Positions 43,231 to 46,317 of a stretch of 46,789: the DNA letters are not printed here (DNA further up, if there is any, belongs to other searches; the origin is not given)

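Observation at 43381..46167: Isolated AT-rich helicase-nuclease fusion: candidate single-gene defence module with an unassigned N-terminal domain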

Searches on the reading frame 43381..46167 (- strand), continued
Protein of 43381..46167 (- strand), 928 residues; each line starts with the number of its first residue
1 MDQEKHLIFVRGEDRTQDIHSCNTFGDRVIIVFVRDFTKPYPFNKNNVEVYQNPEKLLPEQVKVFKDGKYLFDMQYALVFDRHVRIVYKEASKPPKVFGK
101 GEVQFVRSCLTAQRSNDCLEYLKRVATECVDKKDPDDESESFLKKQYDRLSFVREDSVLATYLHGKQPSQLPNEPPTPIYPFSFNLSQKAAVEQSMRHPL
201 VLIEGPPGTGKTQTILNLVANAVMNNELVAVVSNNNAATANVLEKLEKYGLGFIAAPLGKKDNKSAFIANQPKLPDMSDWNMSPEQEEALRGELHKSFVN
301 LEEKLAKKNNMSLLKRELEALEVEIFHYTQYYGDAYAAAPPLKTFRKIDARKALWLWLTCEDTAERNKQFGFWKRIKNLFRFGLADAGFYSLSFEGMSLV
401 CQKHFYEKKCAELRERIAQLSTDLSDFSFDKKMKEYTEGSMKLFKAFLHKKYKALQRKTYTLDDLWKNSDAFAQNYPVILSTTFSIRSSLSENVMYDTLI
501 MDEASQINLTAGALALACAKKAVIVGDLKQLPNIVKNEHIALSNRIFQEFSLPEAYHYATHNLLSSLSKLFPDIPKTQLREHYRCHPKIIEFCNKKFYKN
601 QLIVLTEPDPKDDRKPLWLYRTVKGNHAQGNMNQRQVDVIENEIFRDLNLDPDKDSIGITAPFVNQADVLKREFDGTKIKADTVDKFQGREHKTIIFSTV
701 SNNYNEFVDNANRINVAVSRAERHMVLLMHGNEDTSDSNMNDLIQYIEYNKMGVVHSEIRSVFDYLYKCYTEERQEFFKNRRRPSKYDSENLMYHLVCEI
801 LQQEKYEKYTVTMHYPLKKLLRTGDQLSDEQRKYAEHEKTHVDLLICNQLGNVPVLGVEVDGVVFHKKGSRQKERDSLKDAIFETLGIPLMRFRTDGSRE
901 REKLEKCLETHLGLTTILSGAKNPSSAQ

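Call 6: find_homologous_proteins(query=window:43381-46167:-, max_evalue=0.00001)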
Query window:43381-46167:- (928 aa): 5948 proteins with E <= 0.00001 among 8000 candidates; the best 120 are listed.
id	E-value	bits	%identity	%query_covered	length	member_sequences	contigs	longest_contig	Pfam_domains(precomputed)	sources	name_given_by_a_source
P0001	0.0e+0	1648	79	98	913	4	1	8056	PF13087.13,PF13086.13,PF01443.25,PF13604.13,PF13245.13,PF10881.15,PF00580.28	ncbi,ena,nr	ncbi:MAG: AAA domain-containing protein [Desulfovibrionaceae bacterium]|nr:AAA domain-containing pro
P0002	0.0e+0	1103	56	98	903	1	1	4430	PF13087.13,PF13086.13,PF01443.25,PF13604.13,PF13245.13,PF10881.15,PF00580.28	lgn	-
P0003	0.0e+0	1100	56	98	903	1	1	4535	PF13087.13,PF13086.13,PF01443.25,PF13604.13,PF13245.13,PF10881.15,PF00580.28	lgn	-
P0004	0.0e+0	1093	55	97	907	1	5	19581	PF13538.13,PF13087.13,PF13086.13,PF01443.25,PF13604.13,PF13245.13,PF10881.15,PF00580.28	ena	-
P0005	0.0e+0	1058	55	95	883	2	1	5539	PF13087.13,PF13086.13,PF01443.25,PF13604.13,PF13245.13,PF10881.15,PF00580.28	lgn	-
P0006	0.0e+0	1034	53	98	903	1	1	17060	PF13087.13,PF13086.13,PF01443.25,PF13604.13,PF13245.13,PF10881.15,PF09848.16,PF00580.28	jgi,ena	-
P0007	0.0e+0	1031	51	98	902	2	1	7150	PF13538.13,PF13087.13,PF13086.13,PF01443.25,PF13604.13,PF13245.13,PF10881.15,PF09848.16,PF20720.4,PF00580.28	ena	-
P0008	3.5e-298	1010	50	98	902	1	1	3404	PF13538.13,PF13087.13,PF13086.13,PF01443.25,PF13604.13,PF13245.13,PF10881.15,PF09848.16,PF00580.28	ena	-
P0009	6.6e-291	986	50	97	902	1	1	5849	PF13538.13,PF13087.13,PF13086.13,PF01443.25,PF13604.13,PF13245.13,PF10881.15,PF00580.28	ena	-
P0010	2.6e-280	951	48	98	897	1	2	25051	PF13538.13,PF13087.13,PF13086.13,PF01443.25,PF13604.13,PF13245.13,PF10881.15,PF00580.28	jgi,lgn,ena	-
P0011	1.3e-273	929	49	98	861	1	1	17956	PF13538.13,PF13087.13,PF13086.13,PF01443.25,PF13604.13,PF13245.13,PF10881.15,PF09848.16,PF00580.28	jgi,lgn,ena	-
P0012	9.1e-272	922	52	85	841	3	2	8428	PF13538.13,PF13087.13,PF13086.13,PF01443.25,PF13604.13,PF13245.13,PF10881.15,PF09848.16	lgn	-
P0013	8.9e-270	916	48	98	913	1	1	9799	PF13538.13,PF13087.13,PF13086.13,PF01443.25,PF13604.13,PF13245.13,PF10881.15,PF00580.28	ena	-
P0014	1.3e-269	915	48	98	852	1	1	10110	PF13538.13,PF13087.13,PF13086.13,PF01443.25,PF13604.13,PF13245.13,PF10881.15,PF09848.16,PF00580.28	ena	-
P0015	1.2e-267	909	49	98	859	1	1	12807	PF13538.13,PF13087.13,PF13086.13,PF01443.25,PF13604.13,PF13245.13,PF10881.15,PF00580.28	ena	-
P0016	1.1e-266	906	52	87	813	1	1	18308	PF13538.13,PF13087.13,PF13086.13,PF01443.25,PF13604.13,PF13245.13,PF10881.15,PF09848.16,PF00580.28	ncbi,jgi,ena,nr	ncbi:MAG: AAA domain-containing protein [Desulfovibrionaceae bacterium]|nr:AAA domain-containing pro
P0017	2.2e-264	898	47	98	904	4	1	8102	PF13538.13,PF13087.13,PF13086.13,PF01443.25,PF13604.13,PF13245.13,PF10881.15,PF00580.28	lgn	-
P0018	1.1e-262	892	48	98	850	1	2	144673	PF13538.13,PF13087.13,PF13086.13,PF01443.25,PF13604.13,PF13245.13,PF10881.15,PF00580.28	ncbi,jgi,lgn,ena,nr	ncbi:MAG: AAA domain-containing protein [Oscillospiraceae bacterium]|nr:AAA domain-containing protei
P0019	1.8e-262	892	48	98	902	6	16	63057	PF13538.13,PF13087.13,PF13086.13,PF01443.25,PF13604.13,PF13245.13,PF10881.15,PF00580.28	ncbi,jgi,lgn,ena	jgi:superfamily I DNA and/or RNA helicase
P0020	2.8e-261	888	46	98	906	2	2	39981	PF13087.13,PF13086.13,PF00270.36,PF01443.25,PF13604.13,PF13245.13,PF10881.15,PF04851.22,PF20720.4,PF00580.28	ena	-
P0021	3.0e-261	888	47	98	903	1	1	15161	PF13538.13,PF13087.13,PF13086.13,PF01443.25,PF13604.13,PF13245.13,PF10881.15,PF00580.28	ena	-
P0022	2.7e-260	884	45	98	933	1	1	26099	PF13538.13,PF13087.13,PF13086.13,PF01443.25,PF13604.13,PF13245.13,PF10881.15,PF00580.28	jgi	jgi:hypothetical protein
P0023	1.8e-258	878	46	98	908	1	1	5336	PF13087.13,PF13086.13,PF00270.36,PF01443.25,PF13604.13,PF13245.13,PF04851.22,PF13538.13,PF10881.15,PF09848.16,PF20720.4,PF00580.28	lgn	-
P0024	2.1e-258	878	46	98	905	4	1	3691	PF13087.13,PF13086.13,PF00270.36,PF01443.25,PF13604.13,PF13245.13,PF10881.15,PF04851.22,PF20720.4,PF00580.28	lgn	-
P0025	4.9e-258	877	46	98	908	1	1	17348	PF13087.13,PF13086.13,PF00270.36,PF01443.25,PF13604.13,PF13245.13,PF04851.22,PF13538.13,PF10881.15,PF09848.16,PF20720.4,PF00580.28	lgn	-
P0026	7.0e-258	876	50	88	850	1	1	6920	PF13087.13,PF13086.13,PF01443.25,PF13604.13,PF13245.13,PF10881.15,PF09848.16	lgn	-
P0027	7.7e-258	876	49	90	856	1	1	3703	PF13538.13,PF13087.13,PF13086.13,PF01443.25,PF13604.13,PF13245.13,PF10881.15,PF09848.16,PF20720.4,PF00580.28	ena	-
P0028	1.5e-257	875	46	98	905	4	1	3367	PF13087.13,PF13086.13,PF00270.36,PF01443.25,PF13604.13,PF13245.13,PF10881.15,PF04851.22,PF00580.28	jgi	-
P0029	1.4e-256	872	46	98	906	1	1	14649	PF13087.13,PF13086.13,PF01443.25,PF13604.13,PF13245.13,PF10881.15,PF09848.16,PF00580.28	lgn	-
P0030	7.5e-256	870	46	97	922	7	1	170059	PF13538.13,PF13087.13,PF13086.13,PF00270.36,PF01443.25,PF13604.13,PF13245.13,PF10881.15,PF04851.22,PF20720.4,PF00580.28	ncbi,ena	-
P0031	1.3e-255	869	50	87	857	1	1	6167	PF13538.13,PF13087.13,PF13086.13,PF01443.25,PF13604.13,PF13245.13,PF10881.15,PF00580.28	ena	-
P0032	7.5e-255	866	49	90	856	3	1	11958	PF13538.13,PF13087.13,PF13086.13,PF01443.25,PF13604.13,PF13245.13,PF10881.15,PF00580.28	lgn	-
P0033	4.0e-254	864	49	90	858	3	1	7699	PF13538.13,PF13087.13,PF13086.13,PF01443.25,PF13604.13,PF13245.13,PF10881.15,PF20720.4,PF00580.28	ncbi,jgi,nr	ncbi:MAG: AAA family ATPase [Treponema sp.]|jgi:superfamily I DNA and/or RNA helicase|nr:AAA family 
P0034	8.7e-254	863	45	98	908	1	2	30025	PF13087.13,PF13086.13,PF00270.36,PF01443.25,PF13604.13,PF13245.13,PF04851.22,PF13538.13,PF10881.15,PF09848.16,PF20720.4,PF00580.28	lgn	-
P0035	6.1e-253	860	50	87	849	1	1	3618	PF13538.13,PF04480.19,PF13087.13,PF13086.13,PF01443.25,PF13604.13,PF13245.13,PF10881.15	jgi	jgi:RecA/RadA recombinase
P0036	9.8e-253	859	49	89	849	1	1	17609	PF13538.13,PF13087.13,PF13086.13,PF01443.25,PF13604.13,PF13245.13,PF10881.15,PF00580.28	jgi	jgi:MinD-like ATPase involved in chromosome partitioning or flagellar assembly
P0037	1.9e-252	858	50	88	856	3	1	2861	PF13538.13,PF13087.13,PF13086.13,PF01443.25,PF13604.13,PF13245.13,PF10881.15,PF00580.28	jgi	-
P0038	2.4e-252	858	49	89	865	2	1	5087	PF13538.13,PF13087.13,PF13086.13,PF01443.25,PF13604.13,PF13245.13,PF10881.15,PF00580.28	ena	-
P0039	3.7e-252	858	48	89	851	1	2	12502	PF13087.13,PF13086.13,PF01443.25,PF13604.13,PF13245.13,PF18741.8,PF10881.15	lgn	-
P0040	4.2e-252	857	47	91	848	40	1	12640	PF13087.13,PF13086.13,PF01443.25,PF13604.13,PF13245.13,PF18741.8,PF10881.15,PF00580.28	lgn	-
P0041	1.0e-251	856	48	89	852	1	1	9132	PF13538.13,PF13087.13,PF13086.13,PF01443.25,PF13604.13,PF13245.13,PF18741.8,PF10881.15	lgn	-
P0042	1.5e-251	856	48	91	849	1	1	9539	PF13087.13,PF13086.13,PF01443.25,PF13604.13,PF13245.13,PF10881.15,PF00580.28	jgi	jgi:superfamily I DNA and/or RNA helicase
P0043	1.5e-251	856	50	87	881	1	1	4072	PF13538.13,PF13087.13,PF13086.13,PF01443.25,PF13604.13,PF13245.13,PF10881.15,PF09848.16,PF20720.4,PF00580.28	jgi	jgi:hypothetical protein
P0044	4.3e-251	854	49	89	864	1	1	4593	PF13538.13,PF13087.13,PF13086.13,PF01443.25,PF13604.13,PF13245.13,PF10881.15,PF00580.28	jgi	jgi:superfamily I DNA and/or RNA helicase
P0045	9.4e-251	853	48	88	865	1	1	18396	PF13538.13,PF13087.13,PF13086.13,PF01443.25,PF13604.13,PF13245.13,PF10881.15,PF00580.28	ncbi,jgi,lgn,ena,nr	ncbi:MAG: AAA domain-containing protein [Candidatus Bathyarchaeota archaeon]|nr:AAA domain-containin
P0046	1.1e-250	853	48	89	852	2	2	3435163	PF13538.13,PF13087.13,PF13086.13,PF01443.25,PF13604.13,PF13245.13,PF10881.15,PF09848.16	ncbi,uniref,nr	ncbi:AAA family ATPase [Chryseobacterium chendengshani]|uniref:AAA domain-containing protein n=1 Tax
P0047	1.5e-250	852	49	91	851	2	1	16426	PF13538.13,PF13087.13,PF13086.13,PF01443.25,PF13604.13,PF13245.13,PF18741.8,PF10881.15,PF00580.28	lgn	-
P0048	3.7e-250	851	49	90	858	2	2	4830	PF13087.13,PF13086.13,PF01443.25,PF13604.13,PF13245.13,PF10881.15,PF09848.16,PF00580.28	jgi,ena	-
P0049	3.7e-250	851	49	90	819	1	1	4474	PF13538.13,PF13087.13,PF13086.13,PF05127.22,PF01443.25,PF13604.13,PF13245.13,PF18741.8,PF10881.15,PF09848.16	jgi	jgi:superfamily I DNA and/or RNA helicase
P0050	9.7e-250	850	48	90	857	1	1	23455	PF13538.13,PF13087.13,PF13086.13,PF01443.25,PF13604.13,PF13245.13,PF10881.15,PF00580.28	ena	-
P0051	1.3e-249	849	45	98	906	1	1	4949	PF13538.13,PF13087.13,PF13086.13,PF00270.36,PF01443.25,PF13604.13,PF13245.13,PF10881.15,PF09848.16,PF04851.22,PF00580.28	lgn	-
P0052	1.9e-249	849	46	98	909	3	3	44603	PF13538.13,PF13087.13,PF13086.13,PF00270.36,PF01443.25,PF13604.13,PF13245.13,PF10881.15,PF00580.28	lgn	-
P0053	5.8e-249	847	48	89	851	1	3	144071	PF13538.13,PF13087.13,PF13086.13,PF01443.25,PF13604.13,PF13245.13,PF18741.8,PF10881.15,PF09848.16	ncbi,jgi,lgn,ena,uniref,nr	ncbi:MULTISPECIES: AAA domain-containing protein [Chryseobacterium]|uniref:DNA helicase n=1 Tax=Cand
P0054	7.7e-249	847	49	87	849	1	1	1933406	PF13538.13,PF13087.13,PF13086.13,PF00270.36,PF01443.25,PF13604.13,PF13245.13,PF10881.15,PF20720.4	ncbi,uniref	ncbi:superfamily I DNA and/or RNA helicase [Elusimicrobium simillimum]|uniref:AAA domain-containing 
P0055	1.6e-248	846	48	91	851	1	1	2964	PF13538.13,PF13087.13,PF13086.13,PF01443.25,PF13604.13,PF13245.13,PF18741.8,PF10881.15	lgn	-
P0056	1.7e-248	845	45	98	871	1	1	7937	PF13538.13,PF13087.13,PF13086.13,PF01443.25,PF13604.13,PF13245.13,PF10881.15,PF20720.4,PF00580.28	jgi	-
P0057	2.1e-248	845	48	87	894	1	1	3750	PF13538.13,PF13087.13,PF13086.13,PF01443.25,PF13604.13,PF13245.13,PF10881.15,PF00580.28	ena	-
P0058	3.2e-248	845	48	89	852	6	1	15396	PF13538.13,PF13087.13,PF13086.13,PF05127.22,PF01443.25,PF13604.13,PF13245.13,PF18741.8,PF10881.15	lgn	-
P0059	3.9e-248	844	48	88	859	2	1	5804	PF13538.13,PF13087.13,PF13086.13,PF01443.25,PF13604.13,PF13245.13,PF10881.15,PF20720.4,PF00580.28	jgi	jgi:superfamily I DNA and/or RNA helicase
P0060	5.5e-248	844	48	91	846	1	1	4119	PF13087.13,PF13086.13,PF05127.22,PF00270.36,PF01443.25,PF13604.13,PF13245.13,PF18741.8,PF10881.15,PF09848.16,PF20720.4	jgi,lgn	jgi:superfamily I DNA and/or RNA helicase/very-short-patch-repair endonuclease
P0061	7.1e-248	843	48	88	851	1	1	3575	PF13538.13,PF13087.13,PF13086.13,PF01443.25,PF13604.13,PF13245.13,PF10881.15,PF00580.28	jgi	jgi:superfamily I DNA and/or RNA helicase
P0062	7.3e-248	843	49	88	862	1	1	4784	PF13087.13,PF13086.13,PF01443.25,PF13604.13,PF13245.13,PF10881.15,PF09848.16,PF20720.4,PF00580.28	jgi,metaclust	metaclust:\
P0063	1.5e-247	842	45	98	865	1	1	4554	PF13538.13,PF13087.13,PF13086.13,PF01443.25,PF13604.13,PF13245.13,PF10881.15,PF00580.28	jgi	-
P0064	1.5e-247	842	50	87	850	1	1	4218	PF13087.13,PF13086.13,PF01443.25,PF13604.13,PF13245.13,PF10881.15,PF09848.16,PF00580.28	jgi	jgi:RecA/RadA recombinase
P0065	2.8e-247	841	50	85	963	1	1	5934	PF13538.13,PF13087.13,PF13086.13,PF01443.25,PF13604.13,PF13245.13,PF10881.15,PF04851.22,PF20720.4,PF00580.28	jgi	jgi:superfamily I DNA and/or RNA helicase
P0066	3.3e-247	841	45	98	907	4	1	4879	PF13538.13,PF13087.13,PF13086.13,PF00270.36,PF01443.25,PF13604.13,PF13245.13,PF10881.15,PF09848.16,PF20720.4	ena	-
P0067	8.4e-247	840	45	98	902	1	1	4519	PF13087.13,PF13086.13,PF01443.25,PF13604.13,PF13245.13,PF18741.8,PF10881.15,PF04851.22,PF20720.4,PF00580.28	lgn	-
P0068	9.4e-247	840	47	92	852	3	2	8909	PF13538.13,PF13087.13,PF13086.13,PF01443.25,PF13604.13,PF13245.13,PF18741.8,PF10881.15,PF09848.16,PF00580.28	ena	-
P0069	1.1e-246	839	44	99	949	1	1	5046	PF13087.13,PF13086.13,PF01443.25,PF13604.13,PF13245.13,PF10881.15,PF04851.22,PF20720.4,PF00580.28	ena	-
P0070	1.3e-246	839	45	98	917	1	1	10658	PF13087.13,PF13086.13,PF00270.36,PF01443.25,PF13604.13,PF13245.13,PF10881.15,PF20720.4,PF00580.28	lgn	-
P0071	1.3e-246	839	48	88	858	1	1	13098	PF13538.13,PF13087.13,PF13086.13,PF01443.25,PF13604.13,PF13245.13,PF10881.15,PF04851.22,PF00580.28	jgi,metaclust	metaclust:\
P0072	1.4e-246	839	45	98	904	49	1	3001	PF13087.13,PF13086.13,PF00270.36,PF01443.25,PF13604.13,PF13245.13,PF10881.15,PF20720.4,PF00580.28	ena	-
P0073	2.7e-246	838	48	87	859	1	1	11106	PF13087.13,PF13086.13,PF01443.25,PF13604.13,PF13245.13,PF10881.15,PF09848.16,PF00580.28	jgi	-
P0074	2.8e-246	838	47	91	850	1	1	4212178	PF13538.13,PF13087.13,PF13086.13,PF01443.25,PF13604.13,PF13245.13,PF10881.15,PF00580.28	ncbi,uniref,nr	ncbi:AAA domain-containing protein [Chryseobacterium sp. JJR-5R]|uniref:AAA domain-containing protei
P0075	8.2e-246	837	47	91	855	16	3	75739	PF13538.13,PF13087.13,PF13086.13,PF01443.25,PF13604.13,PF13245.13,PF18741.8,PF10881.15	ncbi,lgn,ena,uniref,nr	ncbi:hypothetical protein BCY89_26585 [Sphingobacterium siyangense]|uniref:DNA helicase n=1 Tax=Sphi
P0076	9.8e-246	836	48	90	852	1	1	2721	PF13538.13,PF13087.13,PF13086.13,PF01443.25,PF13604.13,PF13245.13,PF18741.8,PF10881.15,PF09848.16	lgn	-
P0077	1.0e-245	836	49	87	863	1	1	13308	PF13087.13,PF13086.13,PF01443.25,PF13604.13,PF13245.13,PF10881.15,PF20720.4,PF00580.28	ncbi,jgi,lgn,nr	ncbi:MAG: AAA family ATPase [Synergistaceae bacterium]|jgi:hypothetical protein|nr:AAA family ATPase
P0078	1.1e-245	836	49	88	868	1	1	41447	PF13087.13,PF13086.13,PF01443.25,PF13604.13,PF13245.13,PF10881.15,PF00580.28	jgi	jgi:superfamily I DNA and/or RNA helicase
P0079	1.4e-245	836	49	86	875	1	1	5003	PF13538.13,PF13087.13,PF13086.13,PF01443.25,PF13604.13,PF13245.13,PF10881.15,PF20720.4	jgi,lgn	jgi:superfamily I DNA and/or RNA helicase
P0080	1.4e-245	836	45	98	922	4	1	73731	PF13538.13,PF13087.13,PF13086.13,PF01443.25,PF13604.13,PF13245.13,PF10881.15,PF09848.16,PF00580.28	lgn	-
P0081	2.4e-245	835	48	89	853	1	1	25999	PF13538.13,PF13087.13,PF13086.13,PF01443.25,PF13604.13,PF13245.13,PF10881.15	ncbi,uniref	ncbi:AAA domain-containing protein [Chryseobacterium sp. S90]|uniref:AAA domain-containing protein n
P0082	6.2e-245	834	45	98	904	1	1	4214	PF13538.13,PF13087.13,PF13086.13,PF00270.36,PF01443.25,PF13604.13,PF13245.13,PF10881.15,PF04851.22,PF00580.28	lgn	-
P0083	1.0e-244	833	44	98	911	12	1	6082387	PF13087.13,PF13086.13,PF01443.25,PF13604.13,PF13245.13,PF10881.15,PF09848.16,PF00580.28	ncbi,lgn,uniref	ncbi:AAA domain-containing protein [Brevibacillus centrosporus]|uniref:AAA domain-containing protein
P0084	1.1e-244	833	48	88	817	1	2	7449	PF13087.13,PF13086.13,PF01443.25,PF13604.13,PF13245.13,PF10881.15,PF00580.28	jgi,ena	-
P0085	1.3e-244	833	48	88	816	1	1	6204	PF13538.13,PF13087.13,PF13086.13,PF01443.25,PF13604.13,PF13245.13,PF18741.8,PF10881.15,PF09848.16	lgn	-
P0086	1.4e-244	832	48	89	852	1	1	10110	PF13538.13,PF13087.13,PF13086.13,PF01443.25,PF13604.13,PF13245.13,PF10881.15,PF09848.16,PF00580.28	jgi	-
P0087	1.5e-244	832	48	88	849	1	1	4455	PF13538.13,PF13087.13,PF13086.13,PF01443.25,PF13604.13,PF13245.13,PF10881.15,PF09848.16,PF00580.28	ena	-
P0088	2.4e-244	832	47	92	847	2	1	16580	PF13087.13,PF13086.13,PF01443.25,PF13604.13,PF13245.13,PF10881.15,PF00580.28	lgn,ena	-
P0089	3.5e-244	831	47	91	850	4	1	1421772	PF13538.13,PF13087.13,PF13086.13,PF01443.25,PF13604.13,PF13245.13,PF10881.15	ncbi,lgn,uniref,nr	ncbi:Protein of unknown function [Chryseobacterium ureilyticum]|uniref:Superfamily I DNA and/or RNA 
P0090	4.7e-244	831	48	87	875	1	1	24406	PF13538.13,PF13087.13,PF13086.13,PF00270.36,PF01443.25,PF13604.13,PF13245.13,PF10881.15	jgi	jgi:very-short-patch-repair endonuclease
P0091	6.0e-244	830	48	88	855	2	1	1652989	PF13538.13,PF13087.13,PF13086.13,PF01443.25,PF13604.13,PF13245.13,PF10881.15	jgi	jgi:superfamily I DNA and/or RNA helicase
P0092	9.5e-244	830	47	91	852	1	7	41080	PF13538.13,PF13087.13,PF13086.13,PF01443.25,PF13604.13,PF13245.13,PF10881.15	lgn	-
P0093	9.7e-244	830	45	98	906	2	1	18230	PF13087.13,PF13086.13,PF00270.36,PF01443.25,PF13604.13,PF13245.13,PF10881.15,PF00580.28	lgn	-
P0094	1.0e-243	830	50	87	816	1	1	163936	PF13538.13,PF13087.13,PF13086.13,PF01443.25,PF13604.13,PF13245.13,PF10881.15,PF00580.28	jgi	-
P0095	1.1e-243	830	47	89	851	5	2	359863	PF13538.13,PF13087.13,PF13086.13,PF01443.25,PF13604.13,PF13245.13,PF18741.8,PF10881.15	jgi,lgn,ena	-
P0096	1.3e-243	829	47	91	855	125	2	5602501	PF13538.13,PF13087.13,PF13086.13,PF01443.25,PF13604.13,PF13245.13,PF18741.8,PF10881.15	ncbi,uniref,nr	ncbi:putative DNA helicase [Chryseobacterium nakagawai]|uniref:DUF2726 domain-containing protein n=1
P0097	1.3e-243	829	49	89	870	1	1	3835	PF13538.13,PF13087.13,PF13086.13,PF01443.25,PF13604.13,PF13245.13,PF10881.15,PF00580.28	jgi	jgi:superfamily I DNA and/or RNA helicase/very-short-patch-repair endonuclease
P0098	2.2e-243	829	48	88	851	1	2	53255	PF13087.13,PF13086.13,PF01443.25,PF13604.13,PF13245.13,PF10881.15,PF09848.16,PF04851.22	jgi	jgi:superfamily I DNA and/or RNA helicase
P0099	3.0e-243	828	48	89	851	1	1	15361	PF13538.13,PF13087.13,PF13086.13,PF01443.25,PF13604.13,PF13245.13,PF18741.8,PF10881.15,PF00580.28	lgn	-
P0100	3.0e-243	828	48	88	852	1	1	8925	PF13538.13,PF13087.13,PF13086.13,PF01443.25,PF13604.13,PF13245.13,PF10881.15,PF20720.4,PF00580.28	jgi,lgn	jgi:very-short-patch-repair endonuclease/RecA/RadA recombinase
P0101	4.4e-243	828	45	98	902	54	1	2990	PF13087.13,PF13086.13,PF01443.25,PF13604.13,PF13245.13,PF10881.15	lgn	-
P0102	5.2e-243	827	48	89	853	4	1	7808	PF13087.13,PF13086.13,PF01443.25,PF13604.13,PF13245.13,PF10881.15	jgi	-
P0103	5.7e-243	827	48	87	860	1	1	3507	PF13087.13,PF13086.13,PF01443.25,PF13604.13,PF13245.13,PF10881.15,PF09848.16,PF20720.4,PF00580.28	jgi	-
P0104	6.8e-243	827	48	87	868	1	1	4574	PF13538.13,PF13087.13,PF13086.13,PF01443.25,PF13604.13,PF13245.13,PF10881.15,PF00580.28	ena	-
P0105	8.9e-243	827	47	90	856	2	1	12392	PF13538.13,PF13087.13,PF13086.13,PF01443.25,PF13604.13,PF13245.13,PF10881.15,PF00580.28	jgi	jgi:superfamily I DNA and/or RNA helicase/very-short-patch-repair endonuclease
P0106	1.4e-242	826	48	89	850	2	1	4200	PF13087.13,PF13086.13,PF01443.25,PF13604.13,PF13245.13,PF10881.15,PF20720.4,PF00580.28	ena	-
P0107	1.8e-242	825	48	89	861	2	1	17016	PF13087.13,PF13086.13,PF00270.36,PF01443.25,PF13604.13,PF13245.13,PF10881.15,PF20720.4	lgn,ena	-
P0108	2.3e-242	825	51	82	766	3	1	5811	PF13538.13,PF13087.13,PF13086.13,PF01443.25,PF13604.13,PF13245.13,PF10881.15,PF00580.28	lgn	-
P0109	3.3e-242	825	47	91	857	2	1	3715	PF13538.13,PF13087.13,PF13086.13,PF01443.25,PF13604.13,PF13245.13,PF10881.15,PF09848.16,PF00580.28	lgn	-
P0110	3.5e-242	825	47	91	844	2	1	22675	PF13087.13,PF13086.13,PF01443.25,PF13604.13,PF13245.13,PF10881.15,PF09848.16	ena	-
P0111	3.7e-242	824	47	90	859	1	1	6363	PF13538.13,PF13087.13,PF13086.13,PF01443.25,PF13604.13,PF13245.13,PF10881.15,PF09848.16,PF00580.28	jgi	-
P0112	4.6e-242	824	46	90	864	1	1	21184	PF13538.13,PF13087.13,PF13086.13,PF00270.36,PF01443.25,PF13604.13,PF13245.13,PF10881.15,PF00580.28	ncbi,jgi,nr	ncbi:MAG: AAA family ATPase [Spirochaetaceae bacterium]|jgi:superfamily I DNA and/or RNA helicase|nr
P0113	5.1e-242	824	44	98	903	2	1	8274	PF13087.13,PF13086.13,PF01443.25,PF13604.13,PF13245.13,PF10881.15,PF00580.28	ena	-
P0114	7.3e-242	823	48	88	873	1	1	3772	PF13538.13,PF13087.13,PF13086.13,PF01443.25,PF13604.13,PF13245.13,PF10881.15,PF00580.28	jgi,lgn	jgi:superfamily I DNA and/or RNA helicase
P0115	8.1e-242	823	43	98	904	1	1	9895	PF13087.13,PF13086.13,PF01443.25,PF13604.13,PF13245.13,PF10881.15,PF00580.28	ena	-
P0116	1.0e-241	823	44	98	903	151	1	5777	PF13087.13,PF13086.13,PF01443.25,PF13604.13,PF13245.13,PF10881.15,PF00580.28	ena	-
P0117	1.7e-241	822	45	98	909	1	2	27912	PF13538.13,PF13087.13,PF13086.13,PF00270.36,PF01443.25,PF13604.13,PF13245.13,PF10881.15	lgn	-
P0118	1.8e-241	822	44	97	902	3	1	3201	PF13087.13,PF13086.13,PF01443.25,PF13604.13,PF13245.13,PF10881.15,PF00580.28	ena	-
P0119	2.4e-241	822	44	98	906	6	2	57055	PF13087.13,PF13086.13,PF01443.25,PF13604.13,PF13245.13,PF10881.15,PF00580.28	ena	-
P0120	2.6e-241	822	48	87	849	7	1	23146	PF13538.13,PF13087.13,PF13086.13,PF01443.25,PF13604.13,PF13245.13,PF10881.15,PF09848.16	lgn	-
